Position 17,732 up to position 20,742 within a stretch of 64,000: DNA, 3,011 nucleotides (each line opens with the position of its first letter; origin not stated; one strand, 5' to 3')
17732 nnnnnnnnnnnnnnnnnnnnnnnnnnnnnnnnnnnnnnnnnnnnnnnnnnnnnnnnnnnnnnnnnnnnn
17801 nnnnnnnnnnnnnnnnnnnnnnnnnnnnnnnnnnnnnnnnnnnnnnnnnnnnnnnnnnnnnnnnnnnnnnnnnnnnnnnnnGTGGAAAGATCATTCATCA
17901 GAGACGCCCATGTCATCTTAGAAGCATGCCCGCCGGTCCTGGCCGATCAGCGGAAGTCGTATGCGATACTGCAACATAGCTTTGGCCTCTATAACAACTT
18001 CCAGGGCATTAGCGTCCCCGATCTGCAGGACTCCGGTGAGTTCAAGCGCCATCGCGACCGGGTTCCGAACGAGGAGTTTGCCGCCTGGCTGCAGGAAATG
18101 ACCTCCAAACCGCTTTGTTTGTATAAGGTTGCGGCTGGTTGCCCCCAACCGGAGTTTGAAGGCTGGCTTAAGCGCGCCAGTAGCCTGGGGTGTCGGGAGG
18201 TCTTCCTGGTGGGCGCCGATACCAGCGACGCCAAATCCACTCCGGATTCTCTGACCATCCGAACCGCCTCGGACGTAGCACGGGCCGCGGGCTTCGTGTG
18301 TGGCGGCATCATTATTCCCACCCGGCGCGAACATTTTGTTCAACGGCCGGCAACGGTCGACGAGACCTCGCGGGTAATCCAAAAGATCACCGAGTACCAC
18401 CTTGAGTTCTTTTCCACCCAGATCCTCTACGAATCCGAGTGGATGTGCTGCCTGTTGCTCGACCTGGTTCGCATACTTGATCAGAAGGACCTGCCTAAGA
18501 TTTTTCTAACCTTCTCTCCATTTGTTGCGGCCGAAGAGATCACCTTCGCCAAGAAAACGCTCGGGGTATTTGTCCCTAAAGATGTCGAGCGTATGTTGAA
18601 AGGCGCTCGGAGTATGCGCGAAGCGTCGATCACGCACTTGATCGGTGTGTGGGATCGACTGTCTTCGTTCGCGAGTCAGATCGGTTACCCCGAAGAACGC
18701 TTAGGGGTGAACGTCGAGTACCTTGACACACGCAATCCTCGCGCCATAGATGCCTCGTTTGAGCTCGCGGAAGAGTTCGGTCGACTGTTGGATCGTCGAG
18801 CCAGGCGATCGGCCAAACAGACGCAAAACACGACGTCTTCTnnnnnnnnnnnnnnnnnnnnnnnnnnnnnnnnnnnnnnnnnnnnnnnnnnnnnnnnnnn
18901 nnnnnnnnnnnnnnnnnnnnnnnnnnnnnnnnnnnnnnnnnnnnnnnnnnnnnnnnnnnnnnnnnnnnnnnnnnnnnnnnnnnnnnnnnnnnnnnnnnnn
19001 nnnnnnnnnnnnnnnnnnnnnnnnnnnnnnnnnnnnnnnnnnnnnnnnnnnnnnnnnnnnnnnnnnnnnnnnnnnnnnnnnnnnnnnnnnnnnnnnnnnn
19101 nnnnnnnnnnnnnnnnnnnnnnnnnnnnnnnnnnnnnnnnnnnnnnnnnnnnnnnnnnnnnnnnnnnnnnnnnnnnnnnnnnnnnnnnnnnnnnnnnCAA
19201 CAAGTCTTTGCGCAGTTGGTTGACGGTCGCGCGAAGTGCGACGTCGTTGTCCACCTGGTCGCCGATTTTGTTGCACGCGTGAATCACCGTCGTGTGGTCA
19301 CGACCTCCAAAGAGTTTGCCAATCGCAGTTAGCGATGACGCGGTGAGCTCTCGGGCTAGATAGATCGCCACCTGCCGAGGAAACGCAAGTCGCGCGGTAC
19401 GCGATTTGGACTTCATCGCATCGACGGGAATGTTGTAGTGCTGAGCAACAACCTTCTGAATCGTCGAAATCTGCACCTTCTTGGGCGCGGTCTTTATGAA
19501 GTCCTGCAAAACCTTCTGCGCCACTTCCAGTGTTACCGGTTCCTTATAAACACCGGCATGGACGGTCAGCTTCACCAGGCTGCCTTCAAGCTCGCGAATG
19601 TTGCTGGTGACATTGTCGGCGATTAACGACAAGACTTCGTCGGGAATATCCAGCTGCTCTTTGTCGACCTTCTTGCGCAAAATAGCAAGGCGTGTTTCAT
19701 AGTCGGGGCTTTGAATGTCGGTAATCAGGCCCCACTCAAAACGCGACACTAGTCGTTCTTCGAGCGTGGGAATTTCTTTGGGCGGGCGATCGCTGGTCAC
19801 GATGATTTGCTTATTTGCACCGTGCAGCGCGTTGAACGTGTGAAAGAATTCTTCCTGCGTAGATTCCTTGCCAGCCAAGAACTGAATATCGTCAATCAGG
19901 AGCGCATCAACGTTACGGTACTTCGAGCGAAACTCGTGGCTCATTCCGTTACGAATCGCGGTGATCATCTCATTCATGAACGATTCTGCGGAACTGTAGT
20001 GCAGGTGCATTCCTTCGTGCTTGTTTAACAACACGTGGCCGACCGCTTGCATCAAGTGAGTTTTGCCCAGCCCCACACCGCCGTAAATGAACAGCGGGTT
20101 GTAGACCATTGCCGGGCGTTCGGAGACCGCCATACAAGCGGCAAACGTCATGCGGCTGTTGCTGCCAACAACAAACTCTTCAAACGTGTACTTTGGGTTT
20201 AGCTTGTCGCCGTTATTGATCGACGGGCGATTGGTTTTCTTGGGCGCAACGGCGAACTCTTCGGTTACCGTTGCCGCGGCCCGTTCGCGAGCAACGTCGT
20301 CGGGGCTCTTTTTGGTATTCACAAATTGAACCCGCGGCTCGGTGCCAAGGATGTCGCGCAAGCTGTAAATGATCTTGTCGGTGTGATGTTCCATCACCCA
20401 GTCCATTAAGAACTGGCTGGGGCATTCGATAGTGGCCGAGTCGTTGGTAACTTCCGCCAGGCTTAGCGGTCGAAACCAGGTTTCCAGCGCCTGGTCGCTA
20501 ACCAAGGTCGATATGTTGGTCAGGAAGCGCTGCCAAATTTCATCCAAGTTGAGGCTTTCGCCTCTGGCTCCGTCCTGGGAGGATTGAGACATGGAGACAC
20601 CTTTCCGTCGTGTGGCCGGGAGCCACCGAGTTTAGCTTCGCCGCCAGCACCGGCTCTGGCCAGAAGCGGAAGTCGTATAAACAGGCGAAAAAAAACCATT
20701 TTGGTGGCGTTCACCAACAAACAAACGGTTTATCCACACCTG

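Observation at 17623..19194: A mycobacterial-type MTHFR-like gene sits inside the dnaA-dnaN gap, transcribed toward the unwinding element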

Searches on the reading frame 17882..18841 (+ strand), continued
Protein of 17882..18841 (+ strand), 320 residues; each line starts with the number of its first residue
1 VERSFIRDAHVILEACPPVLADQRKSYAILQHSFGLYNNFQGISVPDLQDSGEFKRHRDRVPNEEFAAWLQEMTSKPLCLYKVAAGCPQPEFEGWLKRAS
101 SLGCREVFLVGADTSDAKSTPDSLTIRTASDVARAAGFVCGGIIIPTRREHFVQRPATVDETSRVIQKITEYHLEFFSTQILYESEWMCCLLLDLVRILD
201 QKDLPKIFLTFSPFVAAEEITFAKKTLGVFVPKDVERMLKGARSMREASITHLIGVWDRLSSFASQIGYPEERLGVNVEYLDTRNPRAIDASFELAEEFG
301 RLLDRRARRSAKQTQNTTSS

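Call 71: search_protein_families(library=pfam, proteins=[P0123, P0130, P0135, P0140, P0141, P0143, P0152, P0156, P0159, P0163], max_evalue=0.1)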
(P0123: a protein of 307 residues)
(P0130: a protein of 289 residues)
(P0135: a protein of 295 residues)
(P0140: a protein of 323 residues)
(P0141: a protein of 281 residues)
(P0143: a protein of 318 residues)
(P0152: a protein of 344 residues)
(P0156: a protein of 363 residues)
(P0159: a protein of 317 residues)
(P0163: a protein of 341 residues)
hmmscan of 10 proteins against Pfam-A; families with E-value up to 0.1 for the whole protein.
P0123 (307 aa): 4 families
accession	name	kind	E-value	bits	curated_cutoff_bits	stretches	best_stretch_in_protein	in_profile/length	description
PF02219.23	MTHFR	-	0.0002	21.2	24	1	85-244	85-249/287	Methylenetetrahydrofolate reductase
PF19345.5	MTHFR_2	-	0.018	14.5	27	1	51-205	55-204/295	Mycobacterial methylenetetrahydrofolate reductase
PF00781.29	DAGK_cat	-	0.044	13.8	23.6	1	67-111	23-67/125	Diacylglycerol kinase catalytic domain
PF13653.12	GDPD_2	-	0.074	14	27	0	89-104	10-25/30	Glycerophosphoryl diester phosphodiesterase family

P0130 (289 aa): 1 family
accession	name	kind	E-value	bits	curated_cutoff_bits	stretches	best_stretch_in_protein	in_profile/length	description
PF09373.15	PMBR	-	0.068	13.7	24.9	0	21-41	2-22/33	Pseudomurein-binding repeat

P0135 (295 aa): 1 family
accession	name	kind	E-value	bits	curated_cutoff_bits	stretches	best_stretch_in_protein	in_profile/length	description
PF02219.23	MTHFR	-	0.0029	17.4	24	1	146-236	159-248/287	Methylenetetrahydrofolate reductase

P0140 (323 aa): 1 family
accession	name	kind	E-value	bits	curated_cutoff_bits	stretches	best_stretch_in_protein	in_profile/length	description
PF02219.23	MTHFR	-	8.9e-08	32.3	24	1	116-278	91-251/287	Methylenetetrahydrofolate reductase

P0141 (281 aa): 2 families
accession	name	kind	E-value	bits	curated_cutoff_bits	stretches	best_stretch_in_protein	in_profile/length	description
PF02219.23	MTHFR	-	0.022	14.5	24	0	147-179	163-195/287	Methylenetetrahydrofolate reductase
PF04055.27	Radical_SAM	-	0.072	13.7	29.5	0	84-152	30-99/166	Radical SAM superfamily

P0143 (318 aa): 2 families
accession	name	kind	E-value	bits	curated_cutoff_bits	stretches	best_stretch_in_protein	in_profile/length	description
PF07109.17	Mg-por_mtran_C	-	0.029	15.2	27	1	203-242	14-52/97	Magnesium-protoporphyrin IX methyltransferase C-terminus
PF02219.23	MTHFR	-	0.065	13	24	1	169-250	161-238/287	Methylenetetrahydrofolate reductase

P0152 (344 aa): 2 families
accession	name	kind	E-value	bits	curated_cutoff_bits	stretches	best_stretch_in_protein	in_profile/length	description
PF02219.23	MTHFR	-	0.002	17.9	24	1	193-268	164-235/287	Methylenetetrahydrofolate reductase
PF08379.15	Bact_transglu_N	-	0.057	14.6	27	0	307-340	3-36/80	Bacterial transglutaminase-like N-terminal region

P0156 (363 aa): 1 family
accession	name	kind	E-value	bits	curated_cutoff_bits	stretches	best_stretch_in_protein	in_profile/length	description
PF02219.23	MTHFR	-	0.00056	19.8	24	1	178-309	130-261/287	Methylenetetrahydrofolate reductase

P0159 (317 aa): 4 families
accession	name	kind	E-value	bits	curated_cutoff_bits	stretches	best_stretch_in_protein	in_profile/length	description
PF02219.23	MTHFR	-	8.9e-07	29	24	1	67-270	53-263/287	Methylenetetrahydrofolate reductase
PF19345.5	MTHFR_2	-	2.4e-05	23.9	27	1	16-231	6-217/295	Mycobacterial methylenetetrahydrofolate reductase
PF14677.12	FANCI_S3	-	0.012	15.7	25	0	176-212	172-208/216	FANCI solenoid 3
PF07109.17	Mg-por_mtran_C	-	0.07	13.9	27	0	186-252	8-66/97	Magnesium-protoporphyrin IX methyltransferase C-terminus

P0163 (341 aa): 1 family
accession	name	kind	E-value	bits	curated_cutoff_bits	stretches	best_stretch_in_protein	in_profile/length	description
PF02219.23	MTHFR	-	0.0023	17.8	24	1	180-285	164-265/287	Methylenetetrahydrofolate reductase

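Call 73: find_related_loci(query=window:17882-18841:+, collection=metagenome_contigs, flank=3000)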
Query window:17882-18841:+ (320 aa) in metagenome_contigs; peptide patterns used: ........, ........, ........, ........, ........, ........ (x = any residue, [..] = any of these).
463 stretches matched a pattern; 83 encode a relative of the query (tblastn E <= 1e-3); the best 80 are kept; 80 distinct loci.
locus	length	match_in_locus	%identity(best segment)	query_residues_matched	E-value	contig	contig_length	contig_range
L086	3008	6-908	67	8-308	9e-148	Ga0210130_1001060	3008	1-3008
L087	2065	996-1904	65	1-303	6e-149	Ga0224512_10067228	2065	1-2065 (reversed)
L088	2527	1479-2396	65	1-306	6e-146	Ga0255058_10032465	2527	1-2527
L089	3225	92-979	65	8-303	2e-143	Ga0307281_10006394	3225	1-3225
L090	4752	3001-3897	66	8-306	2e-138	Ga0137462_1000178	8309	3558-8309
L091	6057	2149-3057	64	1-303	3e-138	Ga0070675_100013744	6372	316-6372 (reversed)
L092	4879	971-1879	64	1-303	6e-138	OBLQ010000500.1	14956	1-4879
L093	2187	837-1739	66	3-303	1e-146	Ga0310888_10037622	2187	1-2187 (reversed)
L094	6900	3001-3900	67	6-305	4e-137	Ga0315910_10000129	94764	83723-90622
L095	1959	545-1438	66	6-303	6e-147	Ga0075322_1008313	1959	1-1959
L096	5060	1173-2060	66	8-303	5e-137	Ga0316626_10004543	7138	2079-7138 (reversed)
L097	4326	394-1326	63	2-312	2e-137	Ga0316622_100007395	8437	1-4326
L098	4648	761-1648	65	8-303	5e-138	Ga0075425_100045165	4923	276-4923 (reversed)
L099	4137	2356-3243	65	8-303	4e-139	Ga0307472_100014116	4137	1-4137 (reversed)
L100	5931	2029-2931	67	3-303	8e-136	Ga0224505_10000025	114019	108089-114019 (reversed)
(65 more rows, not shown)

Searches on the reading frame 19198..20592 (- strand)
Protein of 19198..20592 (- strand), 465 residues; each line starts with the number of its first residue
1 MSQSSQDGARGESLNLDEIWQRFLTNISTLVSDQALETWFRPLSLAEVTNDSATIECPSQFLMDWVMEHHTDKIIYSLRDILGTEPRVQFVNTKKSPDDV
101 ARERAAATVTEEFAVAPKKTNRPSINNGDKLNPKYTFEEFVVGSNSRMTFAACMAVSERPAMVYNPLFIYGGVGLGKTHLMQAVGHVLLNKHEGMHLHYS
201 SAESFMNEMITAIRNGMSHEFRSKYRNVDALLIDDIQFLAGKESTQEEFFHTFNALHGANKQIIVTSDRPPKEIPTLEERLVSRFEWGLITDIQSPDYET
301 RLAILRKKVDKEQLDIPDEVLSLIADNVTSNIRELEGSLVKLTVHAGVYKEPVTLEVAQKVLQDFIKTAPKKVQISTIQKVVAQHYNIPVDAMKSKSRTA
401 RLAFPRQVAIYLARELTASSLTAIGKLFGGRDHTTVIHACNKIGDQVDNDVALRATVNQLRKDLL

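Call 4: search_protein_families(library=pfam, proteins=[window:19198-20592:-], max_evalue=1)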
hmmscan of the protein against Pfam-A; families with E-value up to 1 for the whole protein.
window:19198-20592:- (465 aa): 14 families
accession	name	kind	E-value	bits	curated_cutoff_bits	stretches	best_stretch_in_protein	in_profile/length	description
PF00308.24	Bac_DnaA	-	4.3e-68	229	23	1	131-292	1-162/162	Bacterial DnaA ATPAse domain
PF08299.17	Bac_DnaA_C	-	2.6e-31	107.9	31.5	1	375-443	1-69/69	Bacterial dnaA protein helix-turn-helix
PF11638.13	DnaA_N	-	3.6e-14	52.7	24.6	1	18-74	2-59/65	DnaA N-terminal domain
PF01695.23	IstB_IS21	-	2.4e-08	34.2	24.1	1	168-270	96-195/238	IstB-like ATP binding protein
PF00004.35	AAA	-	4.5e-05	24.4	21.2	1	168-285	2-127/131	ATPase family associated with various cellular activities (AAA)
PF01637.24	ATPase_2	-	0.0014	18.9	33.2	1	164-273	20-122/225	ATPase domain predominantly from Archaea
PF13401.12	AAA_22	-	0.01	16.6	27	0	213-257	75-108/130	AAA domain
PF00910.28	RNA_helicase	-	0.015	16.2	21.5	1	168-250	2-68/105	RNA helicase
PF13173.12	AAA_14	-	0.016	15.6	27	1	165-267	3-97/129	AAA domain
PF03969.22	AFG1_ATPase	-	0.018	14.5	27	1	165-205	62-103/361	AFG1-like ATPase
PF18736.6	pEK499_p136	-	0.15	12.2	26.6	1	194-248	67-124/152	HEPN pEK499 p136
PF24883.2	NPHP3_N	-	0.21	12.2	24.8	1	167-237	25-95/164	Nephrocystin 3, N-terminal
PF23007.1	DnaA_N-like_STI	-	0.25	11.9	27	0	12-49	6-43/86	STICHEL, DnaA_N-like alpha-beta domain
PF25201.1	nSTAND6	-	0.3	11.6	27.7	0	165-194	19-48/148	Novel STAND NTPase 6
